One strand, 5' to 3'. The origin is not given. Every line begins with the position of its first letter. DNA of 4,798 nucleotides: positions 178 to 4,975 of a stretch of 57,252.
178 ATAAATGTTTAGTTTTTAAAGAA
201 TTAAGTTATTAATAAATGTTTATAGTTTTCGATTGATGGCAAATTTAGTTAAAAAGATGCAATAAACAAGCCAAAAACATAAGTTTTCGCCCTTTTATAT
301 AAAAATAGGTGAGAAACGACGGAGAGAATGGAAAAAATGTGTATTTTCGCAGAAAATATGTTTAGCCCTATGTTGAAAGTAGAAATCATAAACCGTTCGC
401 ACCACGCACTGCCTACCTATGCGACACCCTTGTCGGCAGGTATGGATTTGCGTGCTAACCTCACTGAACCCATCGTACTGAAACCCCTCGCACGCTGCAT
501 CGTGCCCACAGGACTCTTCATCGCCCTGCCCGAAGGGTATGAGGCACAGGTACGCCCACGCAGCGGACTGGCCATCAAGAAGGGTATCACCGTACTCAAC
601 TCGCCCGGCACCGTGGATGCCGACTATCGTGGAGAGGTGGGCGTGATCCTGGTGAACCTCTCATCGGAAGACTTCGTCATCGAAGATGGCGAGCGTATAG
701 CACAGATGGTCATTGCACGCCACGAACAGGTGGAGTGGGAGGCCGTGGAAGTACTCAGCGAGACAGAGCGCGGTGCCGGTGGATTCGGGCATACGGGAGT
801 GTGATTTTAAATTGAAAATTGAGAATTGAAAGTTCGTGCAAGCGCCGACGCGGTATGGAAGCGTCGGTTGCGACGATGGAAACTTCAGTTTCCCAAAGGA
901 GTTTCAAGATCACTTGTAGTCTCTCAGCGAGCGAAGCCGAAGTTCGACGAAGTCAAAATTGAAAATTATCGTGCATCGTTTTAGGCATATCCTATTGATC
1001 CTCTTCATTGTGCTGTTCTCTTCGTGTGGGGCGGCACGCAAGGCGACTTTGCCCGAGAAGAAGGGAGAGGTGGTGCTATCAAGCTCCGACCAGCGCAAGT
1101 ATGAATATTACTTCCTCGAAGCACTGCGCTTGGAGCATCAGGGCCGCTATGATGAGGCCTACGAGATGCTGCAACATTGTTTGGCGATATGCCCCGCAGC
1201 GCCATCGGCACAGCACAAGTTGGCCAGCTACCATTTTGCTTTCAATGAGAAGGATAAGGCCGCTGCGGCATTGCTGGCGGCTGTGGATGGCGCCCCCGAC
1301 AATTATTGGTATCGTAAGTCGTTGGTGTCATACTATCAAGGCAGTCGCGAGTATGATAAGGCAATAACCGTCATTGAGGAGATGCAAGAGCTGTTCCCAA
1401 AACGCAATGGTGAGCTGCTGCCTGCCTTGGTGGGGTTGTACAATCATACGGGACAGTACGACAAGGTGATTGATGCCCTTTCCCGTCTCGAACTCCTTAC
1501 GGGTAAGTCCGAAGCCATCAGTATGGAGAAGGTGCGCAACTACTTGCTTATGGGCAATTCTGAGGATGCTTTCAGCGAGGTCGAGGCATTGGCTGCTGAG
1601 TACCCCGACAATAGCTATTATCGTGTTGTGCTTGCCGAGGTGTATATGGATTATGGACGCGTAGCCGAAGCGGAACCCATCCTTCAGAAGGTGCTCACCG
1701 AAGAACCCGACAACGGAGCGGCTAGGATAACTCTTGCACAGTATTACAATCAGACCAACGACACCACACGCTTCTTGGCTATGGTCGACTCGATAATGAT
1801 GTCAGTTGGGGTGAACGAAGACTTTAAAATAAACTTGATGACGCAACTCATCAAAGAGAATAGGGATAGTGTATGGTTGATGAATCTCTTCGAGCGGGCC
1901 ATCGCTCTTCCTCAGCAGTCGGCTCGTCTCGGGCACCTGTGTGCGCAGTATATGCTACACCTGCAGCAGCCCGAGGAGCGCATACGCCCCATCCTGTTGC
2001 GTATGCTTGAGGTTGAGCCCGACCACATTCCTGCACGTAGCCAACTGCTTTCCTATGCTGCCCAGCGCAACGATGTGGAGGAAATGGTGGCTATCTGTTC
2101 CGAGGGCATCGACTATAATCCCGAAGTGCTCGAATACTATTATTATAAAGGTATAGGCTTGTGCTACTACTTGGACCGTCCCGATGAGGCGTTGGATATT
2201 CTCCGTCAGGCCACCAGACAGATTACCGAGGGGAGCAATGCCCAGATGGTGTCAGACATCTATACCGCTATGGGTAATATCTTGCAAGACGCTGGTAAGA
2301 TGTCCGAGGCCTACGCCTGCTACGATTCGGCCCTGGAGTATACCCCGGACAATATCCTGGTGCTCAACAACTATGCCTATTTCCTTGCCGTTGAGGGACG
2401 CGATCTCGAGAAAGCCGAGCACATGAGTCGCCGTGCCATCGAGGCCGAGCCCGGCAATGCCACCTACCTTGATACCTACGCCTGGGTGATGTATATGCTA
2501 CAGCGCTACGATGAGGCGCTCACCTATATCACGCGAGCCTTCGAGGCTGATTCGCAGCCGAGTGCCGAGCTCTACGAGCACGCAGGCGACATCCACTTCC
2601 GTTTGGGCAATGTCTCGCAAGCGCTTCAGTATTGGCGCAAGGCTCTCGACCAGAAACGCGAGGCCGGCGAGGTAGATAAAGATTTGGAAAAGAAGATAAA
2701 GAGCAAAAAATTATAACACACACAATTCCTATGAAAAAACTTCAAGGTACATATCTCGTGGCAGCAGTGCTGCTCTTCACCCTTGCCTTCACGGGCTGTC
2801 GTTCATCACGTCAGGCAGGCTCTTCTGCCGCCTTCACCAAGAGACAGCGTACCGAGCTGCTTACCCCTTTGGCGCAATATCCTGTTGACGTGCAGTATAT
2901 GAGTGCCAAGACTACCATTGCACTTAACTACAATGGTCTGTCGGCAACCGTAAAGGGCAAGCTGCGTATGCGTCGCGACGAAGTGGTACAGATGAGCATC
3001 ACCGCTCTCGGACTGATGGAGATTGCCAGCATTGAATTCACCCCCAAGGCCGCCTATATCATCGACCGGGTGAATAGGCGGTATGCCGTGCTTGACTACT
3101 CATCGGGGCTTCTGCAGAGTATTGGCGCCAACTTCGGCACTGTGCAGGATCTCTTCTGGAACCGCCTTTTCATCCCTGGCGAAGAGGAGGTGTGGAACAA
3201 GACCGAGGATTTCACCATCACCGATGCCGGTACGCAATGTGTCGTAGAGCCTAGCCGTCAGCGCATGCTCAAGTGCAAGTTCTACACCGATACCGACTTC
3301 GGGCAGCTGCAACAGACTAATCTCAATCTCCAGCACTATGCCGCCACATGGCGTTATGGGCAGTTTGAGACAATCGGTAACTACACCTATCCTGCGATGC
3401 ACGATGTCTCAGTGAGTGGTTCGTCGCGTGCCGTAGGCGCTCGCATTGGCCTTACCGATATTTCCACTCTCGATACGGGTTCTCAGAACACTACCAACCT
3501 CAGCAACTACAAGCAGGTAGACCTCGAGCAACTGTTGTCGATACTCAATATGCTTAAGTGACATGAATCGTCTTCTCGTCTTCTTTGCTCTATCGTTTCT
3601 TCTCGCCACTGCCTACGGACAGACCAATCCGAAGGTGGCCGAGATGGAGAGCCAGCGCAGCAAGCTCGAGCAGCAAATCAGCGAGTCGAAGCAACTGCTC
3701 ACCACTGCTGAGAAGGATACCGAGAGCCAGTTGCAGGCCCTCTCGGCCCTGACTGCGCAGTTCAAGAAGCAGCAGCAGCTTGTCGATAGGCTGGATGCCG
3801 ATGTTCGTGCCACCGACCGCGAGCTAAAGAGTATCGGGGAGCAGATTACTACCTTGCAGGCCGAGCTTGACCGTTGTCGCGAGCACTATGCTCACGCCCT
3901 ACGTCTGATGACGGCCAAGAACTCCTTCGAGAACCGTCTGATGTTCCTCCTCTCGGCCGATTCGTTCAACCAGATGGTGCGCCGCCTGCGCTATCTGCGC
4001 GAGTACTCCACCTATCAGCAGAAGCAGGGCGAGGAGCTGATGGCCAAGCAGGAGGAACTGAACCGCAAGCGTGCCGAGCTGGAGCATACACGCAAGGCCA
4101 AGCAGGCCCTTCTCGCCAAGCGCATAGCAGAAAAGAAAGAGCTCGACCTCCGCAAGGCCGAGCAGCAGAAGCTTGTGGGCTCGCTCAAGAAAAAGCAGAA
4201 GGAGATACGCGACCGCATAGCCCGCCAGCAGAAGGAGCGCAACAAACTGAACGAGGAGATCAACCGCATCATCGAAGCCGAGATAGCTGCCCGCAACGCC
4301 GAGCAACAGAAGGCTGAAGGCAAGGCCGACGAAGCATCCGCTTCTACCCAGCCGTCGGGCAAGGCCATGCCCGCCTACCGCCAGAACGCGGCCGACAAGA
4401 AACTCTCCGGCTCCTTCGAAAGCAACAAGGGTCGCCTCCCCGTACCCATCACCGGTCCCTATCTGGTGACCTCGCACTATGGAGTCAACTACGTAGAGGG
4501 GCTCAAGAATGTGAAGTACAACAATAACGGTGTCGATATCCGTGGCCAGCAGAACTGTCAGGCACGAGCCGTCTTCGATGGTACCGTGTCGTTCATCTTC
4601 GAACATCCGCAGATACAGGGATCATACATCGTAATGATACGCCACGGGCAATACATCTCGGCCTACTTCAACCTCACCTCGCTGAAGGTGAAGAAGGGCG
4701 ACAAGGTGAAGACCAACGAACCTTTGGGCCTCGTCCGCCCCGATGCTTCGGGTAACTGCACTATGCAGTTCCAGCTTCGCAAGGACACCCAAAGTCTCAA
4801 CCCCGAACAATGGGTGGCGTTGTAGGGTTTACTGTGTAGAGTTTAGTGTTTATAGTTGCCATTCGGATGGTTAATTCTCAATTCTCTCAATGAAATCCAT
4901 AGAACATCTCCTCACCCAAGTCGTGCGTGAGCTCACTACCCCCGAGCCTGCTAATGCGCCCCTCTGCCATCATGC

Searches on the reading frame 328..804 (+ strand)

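Call 11: search_protein_families(library=pfam, proteins=[window:328-804:+])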
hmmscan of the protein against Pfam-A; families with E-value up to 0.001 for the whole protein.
window:328-804:+ (158 aa): 2 families
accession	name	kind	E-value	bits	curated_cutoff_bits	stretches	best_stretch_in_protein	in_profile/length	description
PF00692.24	dUTPase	-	1.7e-32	112.3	22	1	27-157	4-129/129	dUTPase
PF22769.1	DCD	-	3.1e-11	44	27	1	44-131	66-152/153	dCTP deaminase-like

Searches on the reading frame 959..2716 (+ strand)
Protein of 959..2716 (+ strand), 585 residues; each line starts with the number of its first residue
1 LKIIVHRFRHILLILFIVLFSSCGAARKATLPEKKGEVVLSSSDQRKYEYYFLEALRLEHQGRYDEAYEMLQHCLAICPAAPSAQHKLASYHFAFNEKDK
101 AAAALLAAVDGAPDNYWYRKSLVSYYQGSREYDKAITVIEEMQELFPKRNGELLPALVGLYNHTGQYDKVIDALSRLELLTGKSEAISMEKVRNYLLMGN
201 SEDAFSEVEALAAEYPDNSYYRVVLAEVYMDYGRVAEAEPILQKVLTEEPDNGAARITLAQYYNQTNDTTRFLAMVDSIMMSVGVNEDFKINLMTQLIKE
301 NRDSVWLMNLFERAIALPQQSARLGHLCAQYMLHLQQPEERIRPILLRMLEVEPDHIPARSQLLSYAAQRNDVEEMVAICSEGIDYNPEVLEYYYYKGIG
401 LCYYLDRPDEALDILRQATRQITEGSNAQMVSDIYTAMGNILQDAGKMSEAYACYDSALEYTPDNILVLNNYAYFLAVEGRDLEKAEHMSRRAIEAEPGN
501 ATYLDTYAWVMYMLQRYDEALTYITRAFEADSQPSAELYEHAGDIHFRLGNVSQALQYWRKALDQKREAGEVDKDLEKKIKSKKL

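Call 8: search_protein_families(library=pfam, proteins=[window:959-2716:+])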
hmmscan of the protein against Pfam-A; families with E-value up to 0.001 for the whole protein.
window:959-2716:+ (585 aa): 30 families (the best 25 are shown)
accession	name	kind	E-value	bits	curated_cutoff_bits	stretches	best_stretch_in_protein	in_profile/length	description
PF13428.12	TPR_14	-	2.6e-29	99.1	23.5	1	54-89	7-42/44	Tetratricopeptide repeat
PF14559.12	TPR_19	-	4e-28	98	25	3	230-282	2-54/68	Tetratricopeptide repeat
PF07719.23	TPR_2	-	1.5e-22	78.2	27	0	536-565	1-30/34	Tetratricopeptide repeat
PF13424.12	TPR_12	-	2.7e-19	69.5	30.1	0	468-531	5-75/77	Tetratricopeptide repeat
PF13432.12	TPR_16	-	1.7e-17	64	32.7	1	515-566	11-61/65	Tetratricopeptide repeat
PF00515.34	TPR_1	-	5.6e-17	61.2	27.8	1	433-465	2-34/34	Tetratricopeptide repeat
PF13429.12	TPR_15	-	2.3e-16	60.5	26.2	1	484-568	163-246/280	Tetratricopeptide repeat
PF13181.12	TPR_8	-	2.7e-15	55.6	25.7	0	433-465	2-34/34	Tetratricopeptide repeat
PF23914.1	TPR_CcmH_CycH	-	1.6e-13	51.2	42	1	438-524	56-144/158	Cytochrome c-type biogenesis protein H TPR domain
PF13176.12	TPR_7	-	6e-12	45.1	27.9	0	58-80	9-31/36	Tetratricopeptide repeat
PF12895.13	ANAPC3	-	3.1e-11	43.8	27.2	1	482-558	4-78/82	Anaphase-promoting complex, cyclosome, subunit 3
PF13431.12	TPR_17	-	4.2e-10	39.5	24.4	0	454-487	1-33/34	Tetratricopeptide repeat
PF13174.12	TPR_6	-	6.6e-10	39.4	26.3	0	399-419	6-27/33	Tetratricopeptide repeat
PF12569.14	NatA_aux_su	-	1.5e-08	34.5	33.3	0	56-148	12-105/515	N-terminal acetyltransferase A, auxiliary subunit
PF09976.15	TPR_21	-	2e-07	31.4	25.5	0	478-570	87-180/193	Tetratricopeptide repeat-like domain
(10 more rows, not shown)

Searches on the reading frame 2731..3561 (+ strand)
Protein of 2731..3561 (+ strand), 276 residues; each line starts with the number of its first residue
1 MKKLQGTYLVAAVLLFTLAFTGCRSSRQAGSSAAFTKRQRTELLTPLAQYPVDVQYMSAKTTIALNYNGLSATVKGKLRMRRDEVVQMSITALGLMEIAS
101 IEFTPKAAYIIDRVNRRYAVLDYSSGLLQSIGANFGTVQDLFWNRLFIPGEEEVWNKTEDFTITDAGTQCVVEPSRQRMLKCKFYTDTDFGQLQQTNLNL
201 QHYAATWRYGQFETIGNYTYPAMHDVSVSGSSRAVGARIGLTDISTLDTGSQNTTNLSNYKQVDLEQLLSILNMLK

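Call 8: search_protein_families(library=pfam, proteins=[window:2731-3561:+])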
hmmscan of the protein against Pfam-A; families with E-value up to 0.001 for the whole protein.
window:2731-3561:+ (276 aa): 1 family
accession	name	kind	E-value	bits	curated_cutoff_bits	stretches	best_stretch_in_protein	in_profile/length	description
PF14125.13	DUF4292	-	2.9e-25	89.6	23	1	53-256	3-201/209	Domain of unknown function (DUF4292)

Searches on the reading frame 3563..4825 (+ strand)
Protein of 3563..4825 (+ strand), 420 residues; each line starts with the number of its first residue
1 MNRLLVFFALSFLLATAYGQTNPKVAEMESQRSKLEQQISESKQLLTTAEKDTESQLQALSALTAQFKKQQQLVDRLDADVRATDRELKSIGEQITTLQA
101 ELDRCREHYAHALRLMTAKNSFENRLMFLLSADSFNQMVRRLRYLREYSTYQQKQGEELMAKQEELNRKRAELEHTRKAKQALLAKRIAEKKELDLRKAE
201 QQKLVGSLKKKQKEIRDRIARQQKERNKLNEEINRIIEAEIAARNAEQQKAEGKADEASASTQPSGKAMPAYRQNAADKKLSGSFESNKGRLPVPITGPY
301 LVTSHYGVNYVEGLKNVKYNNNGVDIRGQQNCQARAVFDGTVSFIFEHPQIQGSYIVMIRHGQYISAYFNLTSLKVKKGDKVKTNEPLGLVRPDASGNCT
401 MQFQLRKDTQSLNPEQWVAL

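Call 8: search_protein_families(library=pfam, proteins=[window:3563-4825:+])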
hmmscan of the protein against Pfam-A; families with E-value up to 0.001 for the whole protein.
window:3563-4825:+ (420 aa): 1 family
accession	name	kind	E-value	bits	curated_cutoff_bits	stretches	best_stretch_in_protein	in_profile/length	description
PF01551.29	Peptidase_M23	-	3.1e-15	56.6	28.7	1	320-414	2-96/96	Peptidase family M23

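Call 29: find_encoding_contigs(protein=window:3563-4825:+, flank=10000, max_places=10)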
Protein window:3563-4825:+ (420 aa): no gene with exactly this product is on record in the collection.
